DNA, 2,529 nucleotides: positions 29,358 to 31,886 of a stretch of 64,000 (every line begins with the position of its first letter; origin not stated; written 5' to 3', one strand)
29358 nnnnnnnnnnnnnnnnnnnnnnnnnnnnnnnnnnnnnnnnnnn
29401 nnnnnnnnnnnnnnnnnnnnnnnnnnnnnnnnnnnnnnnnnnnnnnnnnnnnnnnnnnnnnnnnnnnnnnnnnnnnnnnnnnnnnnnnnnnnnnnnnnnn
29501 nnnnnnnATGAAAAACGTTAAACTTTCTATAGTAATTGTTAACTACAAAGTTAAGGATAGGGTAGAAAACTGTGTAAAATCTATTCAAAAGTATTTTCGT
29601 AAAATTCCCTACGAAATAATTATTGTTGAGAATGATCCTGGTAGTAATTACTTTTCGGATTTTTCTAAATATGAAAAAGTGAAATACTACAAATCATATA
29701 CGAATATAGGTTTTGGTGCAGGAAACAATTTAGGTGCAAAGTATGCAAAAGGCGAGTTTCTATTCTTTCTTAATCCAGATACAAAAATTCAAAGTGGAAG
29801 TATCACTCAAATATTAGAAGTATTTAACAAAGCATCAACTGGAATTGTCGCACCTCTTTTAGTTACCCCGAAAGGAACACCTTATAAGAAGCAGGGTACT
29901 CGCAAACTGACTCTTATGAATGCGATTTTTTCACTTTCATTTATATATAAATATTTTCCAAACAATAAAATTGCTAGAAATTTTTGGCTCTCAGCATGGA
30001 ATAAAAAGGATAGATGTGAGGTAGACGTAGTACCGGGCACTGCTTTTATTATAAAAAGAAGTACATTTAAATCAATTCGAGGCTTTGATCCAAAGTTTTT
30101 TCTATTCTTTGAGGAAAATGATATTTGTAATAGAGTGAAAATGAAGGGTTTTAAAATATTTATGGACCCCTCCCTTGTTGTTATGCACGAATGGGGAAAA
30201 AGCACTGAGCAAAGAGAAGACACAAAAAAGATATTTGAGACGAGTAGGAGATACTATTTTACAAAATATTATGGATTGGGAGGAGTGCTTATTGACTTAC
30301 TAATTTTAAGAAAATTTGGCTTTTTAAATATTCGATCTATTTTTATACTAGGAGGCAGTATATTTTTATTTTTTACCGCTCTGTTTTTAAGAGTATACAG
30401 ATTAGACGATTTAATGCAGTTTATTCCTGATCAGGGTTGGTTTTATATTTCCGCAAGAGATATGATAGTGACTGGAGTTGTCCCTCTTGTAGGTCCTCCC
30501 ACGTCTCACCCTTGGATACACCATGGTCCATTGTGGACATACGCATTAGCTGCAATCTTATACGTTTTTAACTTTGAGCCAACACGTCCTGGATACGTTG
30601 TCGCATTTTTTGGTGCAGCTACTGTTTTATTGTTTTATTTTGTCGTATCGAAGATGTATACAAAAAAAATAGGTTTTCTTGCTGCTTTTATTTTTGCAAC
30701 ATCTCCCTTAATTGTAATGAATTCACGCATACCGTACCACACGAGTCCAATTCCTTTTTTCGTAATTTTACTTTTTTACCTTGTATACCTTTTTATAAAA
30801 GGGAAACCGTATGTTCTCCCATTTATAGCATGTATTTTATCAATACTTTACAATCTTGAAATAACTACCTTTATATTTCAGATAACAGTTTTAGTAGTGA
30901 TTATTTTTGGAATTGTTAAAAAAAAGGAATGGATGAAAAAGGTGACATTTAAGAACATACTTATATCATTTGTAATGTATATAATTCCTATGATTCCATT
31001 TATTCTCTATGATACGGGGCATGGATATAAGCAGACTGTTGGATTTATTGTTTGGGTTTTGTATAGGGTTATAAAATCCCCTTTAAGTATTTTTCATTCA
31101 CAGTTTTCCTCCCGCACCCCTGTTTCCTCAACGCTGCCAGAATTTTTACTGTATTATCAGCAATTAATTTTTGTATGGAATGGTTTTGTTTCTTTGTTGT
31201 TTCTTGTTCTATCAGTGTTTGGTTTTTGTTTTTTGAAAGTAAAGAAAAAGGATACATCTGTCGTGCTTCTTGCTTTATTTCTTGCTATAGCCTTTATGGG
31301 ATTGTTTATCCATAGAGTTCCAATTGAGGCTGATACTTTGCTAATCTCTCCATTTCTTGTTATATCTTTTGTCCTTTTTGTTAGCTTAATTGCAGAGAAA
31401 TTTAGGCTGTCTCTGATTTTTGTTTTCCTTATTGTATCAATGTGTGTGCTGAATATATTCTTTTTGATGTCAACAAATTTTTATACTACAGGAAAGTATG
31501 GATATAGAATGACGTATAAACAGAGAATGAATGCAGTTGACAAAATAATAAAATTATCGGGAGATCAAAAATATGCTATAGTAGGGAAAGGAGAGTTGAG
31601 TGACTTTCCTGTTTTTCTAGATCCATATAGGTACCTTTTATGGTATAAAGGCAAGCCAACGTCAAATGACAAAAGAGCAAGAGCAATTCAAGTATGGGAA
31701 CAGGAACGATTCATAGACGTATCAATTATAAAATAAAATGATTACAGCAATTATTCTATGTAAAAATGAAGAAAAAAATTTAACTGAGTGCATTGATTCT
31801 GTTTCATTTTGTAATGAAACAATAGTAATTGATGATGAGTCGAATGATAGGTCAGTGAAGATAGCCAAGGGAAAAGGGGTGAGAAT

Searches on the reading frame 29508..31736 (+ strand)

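Call 49: search_protein_families(library=pfam, proteins=[window:29508-31736:+], max_evalue=0.00001)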
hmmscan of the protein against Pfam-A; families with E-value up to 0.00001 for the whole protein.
window:29508-31736:+ (742 aa): 3 families
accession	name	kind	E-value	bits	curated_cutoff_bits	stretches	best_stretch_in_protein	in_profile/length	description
PF00535.33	Glycos_transf_2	-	2.8e-13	50.6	23.3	1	7-142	1-132/168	Glycosyl transferase family 2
PF10111.15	Glyco_tranf_2_2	-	3e-10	40.5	27.3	1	7-214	1-203/276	Glycosyltransferase like family 2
PF13641.12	Glyco_tranf_2_3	-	1.7e-09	38.4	27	1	6-235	3-219/230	Glycosyltransferase like family 2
